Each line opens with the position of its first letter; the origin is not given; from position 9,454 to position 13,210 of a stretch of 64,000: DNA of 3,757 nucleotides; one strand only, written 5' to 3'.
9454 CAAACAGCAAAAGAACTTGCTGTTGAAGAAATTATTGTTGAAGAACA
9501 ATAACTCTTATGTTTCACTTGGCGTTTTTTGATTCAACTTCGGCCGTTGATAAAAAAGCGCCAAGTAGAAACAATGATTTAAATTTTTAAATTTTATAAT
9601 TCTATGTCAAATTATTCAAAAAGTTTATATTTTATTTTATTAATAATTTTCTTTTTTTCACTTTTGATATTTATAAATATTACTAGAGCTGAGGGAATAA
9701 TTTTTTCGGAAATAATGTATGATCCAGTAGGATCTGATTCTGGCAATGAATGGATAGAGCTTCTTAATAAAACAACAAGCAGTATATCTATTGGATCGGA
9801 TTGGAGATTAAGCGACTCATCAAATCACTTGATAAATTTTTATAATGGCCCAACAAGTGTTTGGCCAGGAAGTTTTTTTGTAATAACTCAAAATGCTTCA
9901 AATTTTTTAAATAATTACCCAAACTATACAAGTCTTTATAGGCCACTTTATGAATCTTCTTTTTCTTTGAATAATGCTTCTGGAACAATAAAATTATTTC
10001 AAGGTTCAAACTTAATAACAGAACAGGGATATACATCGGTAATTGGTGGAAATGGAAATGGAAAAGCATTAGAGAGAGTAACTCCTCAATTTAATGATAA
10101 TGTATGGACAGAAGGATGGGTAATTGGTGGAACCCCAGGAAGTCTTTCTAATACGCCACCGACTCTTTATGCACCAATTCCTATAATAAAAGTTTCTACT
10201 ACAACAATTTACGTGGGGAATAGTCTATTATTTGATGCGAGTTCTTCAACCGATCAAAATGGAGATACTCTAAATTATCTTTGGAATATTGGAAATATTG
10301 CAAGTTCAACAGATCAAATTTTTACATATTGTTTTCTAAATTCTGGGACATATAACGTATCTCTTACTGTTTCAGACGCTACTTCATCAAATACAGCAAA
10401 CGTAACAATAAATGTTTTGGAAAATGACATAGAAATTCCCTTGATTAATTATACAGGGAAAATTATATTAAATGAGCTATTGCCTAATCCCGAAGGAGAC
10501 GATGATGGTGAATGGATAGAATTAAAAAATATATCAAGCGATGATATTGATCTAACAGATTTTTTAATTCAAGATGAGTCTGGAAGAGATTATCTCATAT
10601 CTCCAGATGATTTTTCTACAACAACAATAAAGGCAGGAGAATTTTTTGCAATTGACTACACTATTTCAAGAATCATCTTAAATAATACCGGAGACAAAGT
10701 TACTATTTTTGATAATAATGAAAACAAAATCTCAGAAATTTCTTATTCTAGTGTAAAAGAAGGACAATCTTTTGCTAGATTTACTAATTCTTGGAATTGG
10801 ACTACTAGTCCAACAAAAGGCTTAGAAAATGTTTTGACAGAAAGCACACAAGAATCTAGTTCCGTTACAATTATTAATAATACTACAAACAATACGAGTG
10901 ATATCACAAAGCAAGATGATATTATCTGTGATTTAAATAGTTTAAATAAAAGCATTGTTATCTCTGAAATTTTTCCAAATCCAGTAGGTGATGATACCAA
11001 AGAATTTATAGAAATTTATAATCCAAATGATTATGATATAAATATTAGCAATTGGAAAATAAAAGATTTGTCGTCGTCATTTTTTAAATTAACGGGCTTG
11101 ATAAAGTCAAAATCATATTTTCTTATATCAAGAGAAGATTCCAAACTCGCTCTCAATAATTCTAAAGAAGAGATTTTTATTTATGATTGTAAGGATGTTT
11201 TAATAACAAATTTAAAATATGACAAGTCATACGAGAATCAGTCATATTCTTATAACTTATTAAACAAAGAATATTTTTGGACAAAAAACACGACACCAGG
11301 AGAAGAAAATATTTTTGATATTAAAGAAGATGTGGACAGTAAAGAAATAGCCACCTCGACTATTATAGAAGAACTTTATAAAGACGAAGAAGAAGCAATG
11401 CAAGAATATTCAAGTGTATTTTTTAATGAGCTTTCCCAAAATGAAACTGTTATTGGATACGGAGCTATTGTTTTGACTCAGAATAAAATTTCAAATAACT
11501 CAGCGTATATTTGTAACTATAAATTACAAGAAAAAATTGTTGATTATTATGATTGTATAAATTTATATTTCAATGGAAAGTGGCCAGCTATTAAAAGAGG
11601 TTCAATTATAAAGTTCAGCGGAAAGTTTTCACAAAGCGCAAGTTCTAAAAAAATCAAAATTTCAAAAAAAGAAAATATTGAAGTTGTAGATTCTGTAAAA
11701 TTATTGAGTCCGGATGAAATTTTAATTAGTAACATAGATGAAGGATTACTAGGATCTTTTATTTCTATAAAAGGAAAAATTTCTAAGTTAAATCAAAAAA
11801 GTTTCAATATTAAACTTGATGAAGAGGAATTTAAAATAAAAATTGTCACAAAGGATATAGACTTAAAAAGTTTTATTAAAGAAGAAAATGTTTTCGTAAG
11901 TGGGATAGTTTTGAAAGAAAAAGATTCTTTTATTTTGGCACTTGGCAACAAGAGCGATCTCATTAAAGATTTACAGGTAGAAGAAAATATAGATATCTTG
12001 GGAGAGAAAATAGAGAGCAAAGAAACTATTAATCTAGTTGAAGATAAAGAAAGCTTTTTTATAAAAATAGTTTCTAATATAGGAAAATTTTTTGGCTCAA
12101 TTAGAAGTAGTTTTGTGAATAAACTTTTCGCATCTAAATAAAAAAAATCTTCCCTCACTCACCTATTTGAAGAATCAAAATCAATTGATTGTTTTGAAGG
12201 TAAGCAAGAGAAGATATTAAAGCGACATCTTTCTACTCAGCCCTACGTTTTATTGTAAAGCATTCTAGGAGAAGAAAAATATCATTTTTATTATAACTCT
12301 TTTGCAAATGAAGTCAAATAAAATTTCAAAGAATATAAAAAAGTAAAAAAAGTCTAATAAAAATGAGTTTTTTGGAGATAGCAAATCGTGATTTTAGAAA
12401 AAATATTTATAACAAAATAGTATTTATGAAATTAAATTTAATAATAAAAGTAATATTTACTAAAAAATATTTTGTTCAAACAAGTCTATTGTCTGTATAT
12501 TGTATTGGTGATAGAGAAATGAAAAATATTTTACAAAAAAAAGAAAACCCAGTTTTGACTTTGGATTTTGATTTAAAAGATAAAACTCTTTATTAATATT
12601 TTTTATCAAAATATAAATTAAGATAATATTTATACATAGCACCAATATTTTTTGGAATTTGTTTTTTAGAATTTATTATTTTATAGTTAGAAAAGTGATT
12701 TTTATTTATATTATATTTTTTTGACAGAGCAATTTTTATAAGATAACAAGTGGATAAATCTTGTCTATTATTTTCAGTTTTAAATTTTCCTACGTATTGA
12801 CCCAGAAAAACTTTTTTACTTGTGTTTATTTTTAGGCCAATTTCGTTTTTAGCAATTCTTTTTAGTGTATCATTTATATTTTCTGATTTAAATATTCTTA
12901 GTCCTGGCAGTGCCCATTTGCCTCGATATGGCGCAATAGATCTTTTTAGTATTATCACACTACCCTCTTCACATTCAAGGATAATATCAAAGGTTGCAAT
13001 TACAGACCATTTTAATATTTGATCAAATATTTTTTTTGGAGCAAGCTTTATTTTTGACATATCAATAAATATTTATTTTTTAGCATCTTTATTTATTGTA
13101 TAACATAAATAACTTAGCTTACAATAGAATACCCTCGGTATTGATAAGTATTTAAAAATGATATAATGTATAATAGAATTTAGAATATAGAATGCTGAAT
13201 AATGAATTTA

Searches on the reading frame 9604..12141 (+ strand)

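Call 11: search_protein_families(library=pfam, proteins=[window:9604-12141:+], max_evalue=0.01)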
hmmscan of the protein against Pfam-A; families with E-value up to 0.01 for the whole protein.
window:9604-12141:+ (845 aa): 6 families
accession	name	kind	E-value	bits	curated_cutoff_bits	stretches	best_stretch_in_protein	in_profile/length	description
PF00932.25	LTD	-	7.8e-40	136.1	34.3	3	448-539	5-107/109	Lamin Tail Domain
PF18911.6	PKD_4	-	1.9e-13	50.7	27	1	193-270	4-82/85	PKD domain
PF00801.26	PKD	-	2.1e-09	37.7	23.5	1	198-271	7-80/80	PKD domain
PF22352.2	K319L-like_PKD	-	0.0017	18.8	27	1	205-271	11-84/84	K319L-like, PKD domain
PF21027.3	Sde0182_C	-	0.0037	18.3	27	0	209-274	3-54/83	Cellulose-binding protein Sde0182, C-terminal domain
PF16820.11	PKD_3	-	0.0064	16.8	26.3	0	218-257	28-67/68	PKD-like domain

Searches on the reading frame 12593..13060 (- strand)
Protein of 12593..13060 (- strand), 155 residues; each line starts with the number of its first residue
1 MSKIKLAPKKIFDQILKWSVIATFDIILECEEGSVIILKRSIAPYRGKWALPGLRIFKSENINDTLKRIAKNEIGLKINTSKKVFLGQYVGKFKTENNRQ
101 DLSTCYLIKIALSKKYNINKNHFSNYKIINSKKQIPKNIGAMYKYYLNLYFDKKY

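Call 11: search_protein_families(library=pfam, proteins=[window:12593-13060:-], max_evalue=0.01)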
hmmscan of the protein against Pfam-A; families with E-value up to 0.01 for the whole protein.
window:12593-13060:- (155 aa): 1 family
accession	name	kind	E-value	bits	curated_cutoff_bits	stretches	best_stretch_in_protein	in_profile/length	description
PF00293.34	NUDIX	-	1.1e-06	29.1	21.1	1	23-123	5-107/134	NUDIX domain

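Call 12: search_protein_families(library=ncbifam, proteins=[window:12593-13060:-], max_evalue=0.01)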
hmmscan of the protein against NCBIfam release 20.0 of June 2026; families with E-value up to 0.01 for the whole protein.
window:12593-13060:- (155 aa): 8 families
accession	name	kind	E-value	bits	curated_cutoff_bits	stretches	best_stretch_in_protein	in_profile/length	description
NF011963.0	PRK15434.1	subfamily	5.1e-14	52.3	146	1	12-112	8-107/159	GDP-mannose mannosyl hydrolase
NF003787.0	PRK05379.1-4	equivalog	0.00055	19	449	1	23-79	210-265/346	bifunctional nicotinamide-nucleotide adenylyltransferase/Nudix hydroxylase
NF003788.0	PRK05379.1-5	equivalog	0.00058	19.3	354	1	30-80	221-271/351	bifunctional nicotinamide-nucleotide adenylyltransferase/Nudix hydroxylase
NF012016.0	PRK15472.1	equivalog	0.00069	19.3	95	1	45-132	29-120/141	nucleoside triphosphatase NudI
NF006530.0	PRK08999.1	equivalog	0.0014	17.7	245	1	27-84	12-70/315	Nudix family hydrolase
NF041652.1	Nud_hyd_Dein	equivalog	0.0016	18.6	200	1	44-94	40-88/152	Nudix hydrolase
NF003786.0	PRK05379.1-2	equivalog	0.0016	17.7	397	1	23-80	220-276/354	bifunctional nicotinamide-nucleotide adenylyltransferase/Nudix hydroxylase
NF003791.0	PRK05379.2-3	equivalog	0.0044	16.3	409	1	25-89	206-267/340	bifunctional nicotinamide-nucleotide adenylyltransferase/Nudix hydroxylase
